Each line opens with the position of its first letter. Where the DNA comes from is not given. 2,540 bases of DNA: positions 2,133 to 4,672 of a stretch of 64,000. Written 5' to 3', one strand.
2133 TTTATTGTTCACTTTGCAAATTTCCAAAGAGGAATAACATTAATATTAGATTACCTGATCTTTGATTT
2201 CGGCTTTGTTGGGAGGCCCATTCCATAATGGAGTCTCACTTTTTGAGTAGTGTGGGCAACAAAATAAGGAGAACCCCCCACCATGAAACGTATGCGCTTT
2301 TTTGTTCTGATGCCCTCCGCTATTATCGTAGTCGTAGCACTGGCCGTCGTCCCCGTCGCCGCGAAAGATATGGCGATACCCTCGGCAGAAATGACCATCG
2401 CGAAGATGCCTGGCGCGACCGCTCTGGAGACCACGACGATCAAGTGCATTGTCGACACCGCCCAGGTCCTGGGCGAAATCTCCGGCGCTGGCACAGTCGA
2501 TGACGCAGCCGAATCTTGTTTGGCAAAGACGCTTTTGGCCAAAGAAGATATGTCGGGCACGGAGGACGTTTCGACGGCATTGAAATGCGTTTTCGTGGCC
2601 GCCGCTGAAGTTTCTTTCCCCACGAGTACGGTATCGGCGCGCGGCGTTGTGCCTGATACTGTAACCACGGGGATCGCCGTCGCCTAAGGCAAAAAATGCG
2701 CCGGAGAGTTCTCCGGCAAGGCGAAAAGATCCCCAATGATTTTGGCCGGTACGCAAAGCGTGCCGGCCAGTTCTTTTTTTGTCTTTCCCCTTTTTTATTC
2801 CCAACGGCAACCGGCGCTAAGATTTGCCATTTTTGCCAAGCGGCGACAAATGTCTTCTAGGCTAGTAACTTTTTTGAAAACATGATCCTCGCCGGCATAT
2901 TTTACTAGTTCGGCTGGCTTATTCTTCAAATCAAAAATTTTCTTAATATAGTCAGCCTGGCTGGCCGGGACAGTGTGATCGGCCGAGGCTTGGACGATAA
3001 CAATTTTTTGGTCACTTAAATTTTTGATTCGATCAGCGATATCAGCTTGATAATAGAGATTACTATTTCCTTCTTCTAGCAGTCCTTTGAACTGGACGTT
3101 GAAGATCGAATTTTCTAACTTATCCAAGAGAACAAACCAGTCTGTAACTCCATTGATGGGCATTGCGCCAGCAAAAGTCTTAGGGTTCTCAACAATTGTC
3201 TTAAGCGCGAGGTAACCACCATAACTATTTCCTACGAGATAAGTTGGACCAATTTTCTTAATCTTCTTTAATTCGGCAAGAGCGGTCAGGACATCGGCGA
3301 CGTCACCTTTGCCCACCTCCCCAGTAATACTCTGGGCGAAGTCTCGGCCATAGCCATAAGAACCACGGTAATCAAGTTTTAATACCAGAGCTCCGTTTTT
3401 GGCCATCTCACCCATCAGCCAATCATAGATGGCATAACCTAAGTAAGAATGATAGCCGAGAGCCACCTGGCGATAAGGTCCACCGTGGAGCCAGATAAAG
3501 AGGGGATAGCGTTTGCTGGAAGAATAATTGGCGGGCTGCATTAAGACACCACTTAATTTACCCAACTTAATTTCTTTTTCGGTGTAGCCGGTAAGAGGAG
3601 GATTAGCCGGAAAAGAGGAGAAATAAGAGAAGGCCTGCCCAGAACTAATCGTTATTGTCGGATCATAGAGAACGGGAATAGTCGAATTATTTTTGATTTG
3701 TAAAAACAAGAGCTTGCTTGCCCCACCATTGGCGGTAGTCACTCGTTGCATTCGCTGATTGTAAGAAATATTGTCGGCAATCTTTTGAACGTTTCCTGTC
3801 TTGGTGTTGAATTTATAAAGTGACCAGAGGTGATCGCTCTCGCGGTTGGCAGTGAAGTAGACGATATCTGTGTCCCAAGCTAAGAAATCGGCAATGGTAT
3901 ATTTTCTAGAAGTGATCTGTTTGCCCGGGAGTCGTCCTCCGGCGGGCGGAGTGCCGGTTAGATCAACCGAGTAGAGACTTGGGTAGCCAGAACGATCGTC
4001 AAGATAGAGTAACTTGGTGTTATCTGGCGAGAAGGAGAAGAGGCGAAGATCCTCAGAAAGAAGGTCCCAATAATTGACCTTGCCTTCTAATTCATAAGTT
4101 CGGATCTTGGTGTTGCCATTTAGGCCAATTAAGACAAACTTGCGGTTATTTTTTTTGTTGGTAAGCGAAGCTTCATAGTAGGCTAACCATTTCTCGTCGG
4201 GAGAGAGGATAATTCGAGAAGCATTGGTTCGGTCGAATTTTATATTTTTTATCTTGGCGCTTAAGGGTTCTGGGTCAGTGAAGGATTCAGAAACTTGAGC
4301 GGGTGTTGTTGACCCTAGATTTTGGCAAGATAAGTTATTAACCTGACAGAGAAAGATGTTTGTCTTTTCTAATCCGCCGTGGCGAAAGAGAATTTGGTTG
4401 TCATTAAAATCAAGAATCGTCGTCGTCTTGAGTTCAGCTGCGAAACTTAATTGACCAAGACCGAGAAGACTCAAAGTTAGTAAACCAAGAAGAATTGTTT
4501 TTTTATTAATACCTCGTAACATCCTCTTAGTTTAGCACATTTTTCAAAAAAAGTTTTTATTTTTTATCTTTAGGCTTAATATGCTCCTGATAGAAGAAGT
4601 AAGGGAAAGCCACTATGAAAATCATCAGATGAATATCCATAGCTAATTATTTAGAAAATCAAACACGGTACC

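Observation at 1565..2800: GC-rich island inserted directly after the tmRNA gene: an autonomous promoter-to-terminator unit with no convincing ORF, plus a small secreted protein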

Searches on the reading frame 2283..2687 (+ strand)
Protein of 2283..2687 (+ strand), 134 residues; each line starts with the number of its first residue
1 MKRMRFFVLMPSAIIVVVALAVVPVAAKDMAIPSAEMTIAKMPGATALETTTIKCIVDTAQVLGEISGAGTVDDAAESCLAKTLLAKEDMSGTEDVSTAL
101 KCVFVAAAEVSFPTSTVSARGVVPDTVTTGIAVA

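Call 10: find_encoding_contigs(protein=window:2283-2687:+, flank=10000, max_places=10)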
Protein window:2283-2687:+ (134 aa): 5 contigs read that carry it; 5 places shown.
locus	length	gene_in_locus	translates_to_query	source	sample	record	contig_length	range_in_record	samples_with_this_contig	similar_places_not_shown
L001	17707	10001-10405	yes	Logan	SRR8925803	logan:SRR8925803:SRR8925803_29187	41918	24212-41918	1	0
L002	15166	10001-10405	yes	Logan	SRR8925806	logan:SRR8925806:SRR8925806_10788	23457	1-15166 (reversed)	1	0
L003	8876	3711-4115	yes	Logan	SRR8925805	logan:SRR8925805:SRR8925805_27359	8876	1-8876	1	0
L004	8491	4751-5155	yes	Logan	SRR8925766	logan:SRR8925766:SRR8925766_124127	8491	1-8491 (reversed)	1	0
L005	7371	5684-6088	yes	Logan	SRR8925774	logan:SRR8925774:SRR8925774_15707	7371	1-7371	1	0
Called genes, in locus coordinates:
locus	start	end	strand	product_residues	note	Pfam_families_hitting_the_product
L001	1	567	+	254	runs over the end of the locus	PF00557:Peptidase_M24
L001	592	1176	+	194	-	PF00334:NDK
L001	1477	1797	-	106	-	-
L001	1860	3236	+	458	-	PF23023:Anti-Pycsar_Apyc1 (faint), PF00753:Lactamase_B, PF16661:Lactamase_B_6, PF12706:Lactamase_B_2 (faint), PF10996:Beta-Casp, PF07521:RMMBL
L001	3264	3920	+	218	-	PF18306:LDcluster4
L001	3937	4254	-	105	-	PF00453:Ribosomal_L20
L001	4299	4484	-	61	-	PF01632:Ribosomal_L35p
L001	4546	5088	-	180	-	PF05198:IF3_N, PF00707:IF3_C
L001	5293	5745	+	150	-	PF01668:SmpB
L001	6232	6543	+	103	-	PF01541:GIY-YIG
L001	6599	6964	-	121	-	-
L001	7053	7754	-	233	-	-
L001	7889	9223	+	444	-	PF00474:SSF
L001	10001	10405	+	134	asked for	-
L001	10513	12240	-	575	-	PF00930:DPPIV_N, PF00561:Abhydrolase_1 (faint), PF12146:Hydrolase_4 (weak), PF00326:Peptidase_S9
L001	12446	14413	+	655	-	PF00004:AAA, PF07728:AAA_5 (faint), PF17862:AAA_lid_3, PF01434:Peptidase_M41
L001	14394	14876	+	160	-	-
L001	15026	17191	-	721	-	PF17191:RecG_wedge, PF01336:tRNA_anti-codon, PF00270:DEAD, PF04851:ResIII, PF00271:Helicase_C, PF19833:RecG_dom3_C (weak)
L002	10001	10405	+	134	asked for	-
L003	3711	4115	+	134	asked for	-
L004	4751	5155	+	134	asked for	-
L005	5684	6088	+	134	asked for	-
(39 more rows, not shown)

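Call 16: find_homologous_proteins(query=window:2283-2684:+, max_evalue=0.01)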
Query window:2283-2684:+ (134 aa): 1 proteins with E <= 0.01 among 89 candidates.
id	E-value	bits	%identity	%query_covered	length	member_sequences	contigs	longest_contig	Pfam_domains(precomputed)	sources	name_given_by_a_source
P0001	1.4e-72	259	100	100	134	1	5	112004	-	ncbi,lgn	-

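Call 43: search_protein_families(library=pfam, proteins=[window:2283-2684:+, L001:6599-6961:-, L001:7053-7751:-, L001:6232-6540:+], max_evalue=1)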
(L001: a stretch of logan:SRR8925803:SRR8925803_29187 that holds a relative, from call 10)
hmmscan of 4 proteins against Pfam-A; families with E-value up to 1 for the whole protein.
window:2283-2684:+ (134 aa): 1 family
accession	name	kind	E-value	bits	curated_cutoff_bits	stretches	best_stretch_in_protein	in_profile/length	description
PF07256.17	DUF1435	-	0.11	13.1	22.9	1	2-23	50-71/75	Protein of unknown function (DUF1435)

L001:6599-6961:- (120 aa): 2 families
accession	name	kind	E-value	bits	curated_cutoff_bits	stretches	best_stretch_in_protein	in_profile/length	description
PF16221.11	HTH_47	-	0.096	12.7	27.1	1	47-82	17-50/78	winged helix-turn-helix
PF14163.11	SieB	-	0.26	11.3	26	1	85-116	49-86/147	Super-infection exclusion protein B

L001:7053-7751:- (232 aa): 13 families
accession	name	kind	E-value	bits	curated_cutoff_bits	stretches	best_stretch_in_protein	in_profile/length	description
PF01978.25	TrmB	-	0.00015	22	25.6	1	11-60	15-63/68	Sugar-specific transcriptional regulator TrmB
PF12840.13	HTH_20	-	0.00026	21.3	27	1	10-51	9-51/51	Helix-turn-helix domain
PF13412.12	HTH_24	-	0.0006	19.8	21.9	1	4-49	2-48/48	Winged helix-turn-helix DNA-binding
PF01022.26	HTH_5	-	0.0024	18.1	22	1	9-50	6-47/47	Bacterial regulatory protein, arsR family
PF12802.13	MarR_2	-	0.0051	17.4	27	1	10-52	10-54/61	MarR family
PF14394.12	DUF4423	-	0.011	15.9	30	1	17-76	35-96/165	Domain of unknown function (DUF4423)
PF08222.17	HTH_CodY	-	0.017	15.2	27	1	22-58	8-44/61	CodY helix-turn-helix domain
PF24270.1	HTH_Cmi2_C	-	0.029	15.1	27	1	4-52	74-122/125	Cmi2, C-terminal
PF25213.1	HVO_A0261_N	-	0.054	13.8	35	1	9-51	15-57/86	HVO_A0261 N-terminal domain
PF24266.1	HTH_HVO_0163_N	-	0.067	13.7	31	1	19-64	17-63/70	HVO_0163, N-terminal HTH domain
PF03965.22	Penicillinase_R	-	0.085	13.6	22.6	1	30-112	33-109/115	Penicillinase repressor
PF20008.5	DUF6429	-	0.18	11.9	31.6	0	4-59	3-52/71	Domain of unknown function (DUF6429)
PF13404.12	HTH_AsnC-type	-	0.24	11.7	27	1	4-42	2-41/42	AsnC-type helix-turn-helix domain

L001:6232-6540:+ (103 aa): 2 families
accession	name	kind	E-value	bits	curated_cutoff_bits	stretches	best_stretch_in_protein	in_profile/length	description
PF01541.30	GIY-YIG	-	1e-17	64.6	22.6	1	25-92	1-71/78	GIY-YIG catalytic domain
PF10544.15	T5orf172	-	0.00016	22.6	20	1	27-75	2-49/101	T5orf172 domain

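Call 44: search_protein_families(library=ncbifam, proteins=[window:2283-2684:+], max_evalue=1)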
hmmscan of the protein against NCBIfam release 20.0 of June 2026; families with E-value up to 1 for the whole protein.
window:2283-2684:+ (134 aa): 0 families

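Call 60: search_dna_similar(query=window:2283-2684:+, collection=phages, mode=protein, max_evalue=1)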
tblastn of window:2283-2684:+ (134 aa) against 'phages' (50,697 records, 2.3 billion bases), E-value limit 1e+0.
No match.

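Call 61: search_solved_structures(query=window:2283-2684:+, max_evalue=1)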
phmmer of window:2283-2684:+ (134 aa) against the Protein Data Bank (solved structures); distinct sequences matched with E-value up to 1: 0.
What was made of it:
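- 2283..2687 (+): 134-aa ORFan with a signal-peptide-like N-terminus (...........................|KD), 4 Cys, and an Ala/Val/Thr-rich sequence. RBS AAGGAG at 2266-2271. No homologue in 5.8 billion proteins, Pfam, NCBIfam, phage records or PDB (calls 16, 43, 44, 60, 61).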

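Call 66: predict_structure(protein=window:2283-2684:+)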
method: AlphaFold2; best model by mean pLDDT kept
length: 134 residues; sequences in the alignment: 1
mean_pLDDT: 44.3   pTM: 0.29
mean pLDDT of the five models: 44.3, 42.4, 37.5, 36.3, 28.2
residues with pLDDT >= 90: 0; 70-90: 0; 50-70: 32; < 50: 102
segments of 3 or more residues with pLDDT < 50: 1-4, 7-10, 12-19, 21-45, 47-49, 64-72, 77-79, 82-94, 108-134
pLDDT, mean of each block of 10 residues (from residue 1): 47 48 39 40 47 53 46 49 45 50 51 34 34 28
secondary structure, 60 per line:
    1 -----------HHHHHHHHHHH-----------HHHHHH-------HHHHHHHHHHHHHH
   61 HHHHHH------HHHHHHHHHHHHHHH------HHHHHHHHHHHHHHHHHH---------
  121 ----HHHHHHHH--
elements in order: H12-22 H34-39 H47-66 H73-87 H94-111 H125-132
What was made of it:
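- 2283..2687 (+): AF2 pLDDT 44 (call 66).
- Tried and rejected: The 134-aa model has pLDDT 44, so no fold search was attempted (call 66).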

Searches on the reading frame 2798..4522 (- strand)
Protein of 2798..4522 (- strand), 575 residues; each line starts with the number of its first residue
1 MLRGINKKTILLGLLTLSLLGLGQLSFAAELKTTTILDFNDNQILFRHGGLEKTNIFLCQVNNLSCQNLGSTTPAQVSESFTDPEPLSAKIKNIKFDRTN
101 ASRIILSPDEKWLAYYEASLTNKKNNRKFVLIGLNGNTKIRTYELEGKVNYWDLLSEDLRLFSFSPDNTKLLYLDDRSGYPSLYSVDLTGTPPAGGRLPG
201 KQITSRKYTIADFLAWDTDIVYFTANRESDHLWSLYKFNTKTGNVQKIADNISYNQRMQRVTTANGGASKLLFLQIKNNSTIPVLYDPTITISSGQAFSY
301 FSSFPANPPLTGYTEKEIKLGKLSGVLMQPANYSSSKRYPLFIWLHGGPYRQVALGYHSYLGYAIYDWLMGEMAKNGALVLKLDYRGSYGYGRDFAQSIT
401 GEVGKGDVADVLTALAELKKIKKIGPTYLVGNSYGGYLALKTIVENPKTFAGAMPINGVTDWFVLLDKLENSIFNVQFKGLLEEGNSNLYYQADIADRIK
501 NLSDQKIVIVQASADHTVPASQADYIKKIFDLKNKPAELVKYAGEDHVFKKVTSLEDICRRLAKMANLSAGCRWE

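Call 50: find_related_loci(query=window:2798-4522:-, collection=metagenome_contigs, flank=4000)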
Query window:2798-4522:- (575 aa) in metagenome_contigs; peptide patterns used: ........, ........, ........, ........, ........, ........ (x = any residue, [..] = any of these).
115 stretches matched a pattern; 8 encode a relative of the query (tblastn E <= 1e-3); 8 distinct loci.
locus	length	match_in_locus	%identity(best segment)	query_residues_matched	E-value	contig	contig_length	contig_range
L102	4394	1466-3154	76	1-574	0e+0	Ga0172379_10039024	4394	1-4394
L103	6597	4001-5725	69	3-574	0e+0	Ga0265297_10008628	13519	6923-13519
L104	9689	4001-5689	65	7-574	0e+0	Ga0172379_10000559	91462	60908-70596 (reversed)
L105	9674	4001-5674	60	14-575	0e+0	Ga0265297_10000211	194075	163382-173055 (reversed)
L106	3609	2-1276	62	144-575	0e+0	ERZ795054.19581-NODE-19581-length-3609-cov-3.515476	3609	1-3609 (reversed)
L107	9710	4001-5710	32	36-568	2e-85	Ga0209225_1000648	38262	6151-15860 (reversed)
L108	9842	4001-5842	30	1-572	7e-85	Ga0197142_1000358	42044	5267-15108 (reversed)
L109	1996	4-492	65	414-574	6e-64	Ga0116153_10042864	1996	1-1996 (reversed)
